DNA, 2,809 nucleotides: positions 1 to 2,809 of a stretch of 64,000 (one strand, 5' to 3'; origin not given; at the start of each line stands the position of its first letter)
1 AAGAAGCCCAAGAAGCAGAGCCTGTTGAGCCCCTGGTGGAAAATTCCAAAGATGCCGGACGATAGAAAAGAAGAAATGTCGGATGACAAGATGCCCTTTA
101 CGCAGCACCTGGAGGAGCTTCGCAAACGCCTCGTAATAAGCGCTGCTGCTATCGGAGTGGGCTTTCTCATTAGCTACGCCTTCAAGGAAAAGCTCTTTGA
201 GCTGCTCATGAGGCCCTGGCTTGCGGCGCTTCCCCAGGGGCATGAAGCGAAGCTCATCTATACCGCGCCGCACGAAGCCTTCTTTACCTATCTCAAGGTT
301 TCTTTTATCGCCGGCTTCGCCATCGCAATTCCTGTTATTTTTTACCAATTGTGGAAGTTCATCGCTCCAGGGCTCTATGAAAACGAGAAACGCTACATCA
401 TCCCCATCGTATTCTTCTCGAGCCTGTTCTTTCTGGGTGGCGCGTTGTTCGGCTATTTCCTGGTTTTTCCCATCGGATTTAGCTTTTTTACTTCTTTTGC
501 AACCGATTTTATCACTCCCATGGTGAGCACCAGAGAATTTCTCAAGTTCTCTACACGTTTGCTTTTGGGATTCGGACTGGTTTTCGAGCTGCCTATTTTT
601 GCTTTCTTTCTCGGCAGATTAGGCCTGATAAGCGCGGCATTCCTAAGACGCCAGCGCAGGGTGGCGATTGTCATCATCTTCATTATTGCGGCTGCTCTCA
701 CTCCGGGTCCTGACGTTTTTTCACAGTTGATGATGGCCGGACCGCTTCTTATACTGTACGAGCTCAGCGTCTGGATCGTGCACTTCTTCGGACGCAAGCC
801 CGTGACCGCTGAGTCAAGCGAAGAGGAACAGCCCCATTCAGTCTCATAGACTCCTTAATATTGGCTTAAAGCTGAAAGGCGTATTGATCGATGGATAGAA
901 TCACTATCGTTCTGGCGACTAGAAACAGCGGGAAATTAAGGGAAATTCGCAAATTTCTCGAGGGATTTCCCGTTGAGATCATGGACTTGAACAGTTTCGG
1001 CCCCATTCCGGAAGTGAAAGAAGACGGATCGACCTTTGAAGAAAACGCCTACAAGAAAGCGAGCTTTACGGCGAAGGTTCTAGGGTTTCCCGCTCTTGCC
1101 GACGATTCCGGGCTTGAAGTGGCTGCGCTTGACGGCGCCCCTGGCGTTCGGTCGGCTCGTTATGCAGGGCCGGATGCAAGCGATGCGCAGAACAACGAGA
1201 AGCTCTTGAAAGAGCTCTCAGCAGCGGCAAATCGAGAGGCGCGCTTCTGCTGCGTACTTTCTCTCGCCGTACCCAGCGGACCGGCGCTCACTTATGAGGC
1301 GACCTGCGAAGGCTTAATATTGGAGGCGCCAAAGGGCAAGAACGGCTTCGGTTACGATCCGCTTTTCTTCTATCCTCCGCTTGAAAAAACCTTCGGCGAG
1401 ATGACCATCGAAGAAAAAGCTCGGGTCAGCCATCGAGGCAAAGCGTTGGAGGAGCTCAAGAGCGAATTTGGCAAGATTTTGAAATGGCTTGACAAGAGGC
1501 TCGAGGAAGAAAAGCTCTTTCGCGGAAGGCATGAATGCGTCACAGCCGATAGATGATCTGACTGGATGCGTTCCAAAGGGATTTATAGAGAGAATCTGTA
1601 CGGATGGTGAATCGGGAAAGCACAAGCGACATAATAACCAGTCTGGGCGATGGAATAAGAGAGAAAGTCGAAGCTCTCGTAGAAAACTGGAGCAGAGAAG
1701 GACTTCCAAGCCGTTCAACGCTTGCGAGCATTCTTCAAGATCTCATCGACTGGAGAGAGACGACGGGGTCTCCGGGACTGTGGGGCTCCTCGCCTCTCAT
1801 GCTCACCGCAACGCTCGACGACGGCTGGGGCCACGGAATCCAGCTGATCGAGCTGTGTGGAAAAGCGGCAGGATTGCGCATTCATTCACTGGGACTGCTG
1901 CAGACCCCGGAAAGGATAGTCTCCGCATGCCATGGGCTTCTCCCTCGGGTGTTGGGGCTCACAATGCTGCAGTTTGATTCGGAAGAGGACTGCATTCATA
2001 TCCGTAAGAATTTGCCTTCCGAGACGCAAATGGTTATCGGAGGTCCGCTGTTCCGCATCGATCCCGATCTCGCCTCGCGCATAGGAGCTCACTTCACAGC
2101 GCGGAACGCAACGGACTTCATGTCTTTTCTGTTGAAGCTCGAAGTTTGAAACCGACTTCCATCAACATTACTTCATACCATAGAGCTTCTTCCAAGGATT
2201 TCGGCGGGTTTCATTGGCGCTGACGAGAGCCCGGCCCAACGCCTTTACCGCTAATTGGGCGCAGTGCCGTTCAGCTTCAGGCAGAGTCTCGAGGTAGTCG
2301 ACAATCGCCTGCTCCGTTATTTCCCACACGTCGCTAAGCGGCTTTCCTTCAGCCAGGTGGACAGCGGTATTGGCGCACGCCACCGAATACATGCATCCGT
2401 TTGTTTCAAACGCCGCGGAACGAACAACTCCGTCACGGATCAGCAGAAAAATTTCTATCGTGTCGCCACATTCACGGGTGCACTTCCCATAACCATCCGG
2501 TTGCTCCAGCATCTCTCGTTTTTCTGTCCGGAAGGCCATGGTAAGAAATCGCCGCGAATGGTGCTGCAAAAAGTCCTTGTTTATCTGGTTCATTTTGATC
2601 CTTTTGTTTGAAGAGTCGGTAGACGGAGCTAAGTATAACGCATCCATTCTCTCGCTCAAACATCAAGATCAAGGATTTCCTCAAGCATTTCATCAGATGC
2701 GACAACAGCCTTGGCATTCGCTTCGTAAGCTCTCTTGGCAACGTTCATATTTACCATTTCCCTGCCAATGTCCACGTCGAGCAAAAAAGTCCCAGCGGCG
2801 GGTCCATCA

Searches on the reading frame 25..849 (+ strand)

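Call 28: search_protein_families(library=pfam, proteins=[window:25-849:+], max_evalue=0.00001)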
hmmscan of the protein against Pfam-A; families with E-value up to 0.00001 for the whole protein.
window:25-849:+ (274 aa): 1 family
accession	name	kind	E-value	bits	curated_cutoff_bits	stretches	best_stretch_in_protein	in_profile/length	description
PF00902.23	TatC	-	2.6e-76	256.5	25.1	1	27-240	1-208/208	Sec-independent protein translocase protein (TatC)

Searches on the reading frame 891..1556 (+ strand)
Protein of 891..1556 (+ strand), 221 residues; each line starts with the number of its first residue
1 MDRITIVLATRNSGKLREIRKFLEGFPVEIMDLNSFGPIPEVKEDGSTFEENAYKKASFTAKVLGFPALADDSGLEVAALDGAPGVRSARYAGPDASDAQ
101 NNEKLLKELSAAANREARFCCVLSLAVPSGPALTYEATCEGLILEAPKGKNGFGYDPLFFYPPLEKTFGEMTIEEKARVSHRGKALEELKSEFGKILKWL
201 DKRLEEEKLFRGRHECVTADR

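Call 28: search_protein_families(library=pfam, proteins=[window:891-1556:+], max_evalue=0.00001)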
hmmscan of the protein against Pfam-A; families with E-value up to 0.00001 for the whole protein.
window:891-1556:+ (221 aa): 1 family
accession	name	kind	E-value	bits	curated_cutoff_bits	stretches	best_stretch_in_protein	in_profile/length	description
PF01725.21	Ham1p_like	-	1e-66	224.8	22.5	1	6-191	1-185/186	Ham1 family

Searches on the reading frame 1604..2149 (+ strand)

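Call 28: search_protein_families(library=pfam, proteins=[window:1604-2149:+], max_evalue=0.00001)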
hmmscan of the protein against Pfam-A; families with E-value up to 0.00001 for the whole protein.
window:1604-2149:+ (181 aa): 1 family
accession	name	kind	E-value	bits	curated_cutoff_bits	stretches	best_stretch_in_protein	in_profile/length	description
PF02310.24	B12-binding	-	3e-06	27.5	32.1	1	78-164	16-107/121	B12 binding domain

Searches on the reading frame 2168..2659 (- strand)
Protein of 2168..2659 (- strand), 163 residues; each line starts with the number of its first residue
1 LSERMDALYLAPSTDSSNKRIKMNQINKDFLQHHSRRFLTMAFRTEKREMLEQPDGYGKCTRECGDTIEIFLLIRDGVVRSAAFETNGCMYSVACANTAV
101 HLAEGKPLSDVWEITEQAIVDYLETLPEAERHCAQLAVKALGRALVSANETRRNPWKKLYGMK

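Call 28: search_protein_families(library=pfam, proteins=[window:2168-2659:-], max_evalue=0.00001)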
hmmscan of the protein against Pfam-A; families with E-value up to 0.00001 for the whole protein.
window:2168-2659:- (163 aa): 1 family
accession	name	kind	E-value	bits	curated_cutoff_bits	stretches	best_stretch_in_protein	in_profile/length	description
PF01592.21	NifU_N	-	2.1e-16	60.7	22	1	61-146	31-118/127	NifU-like N terminal domain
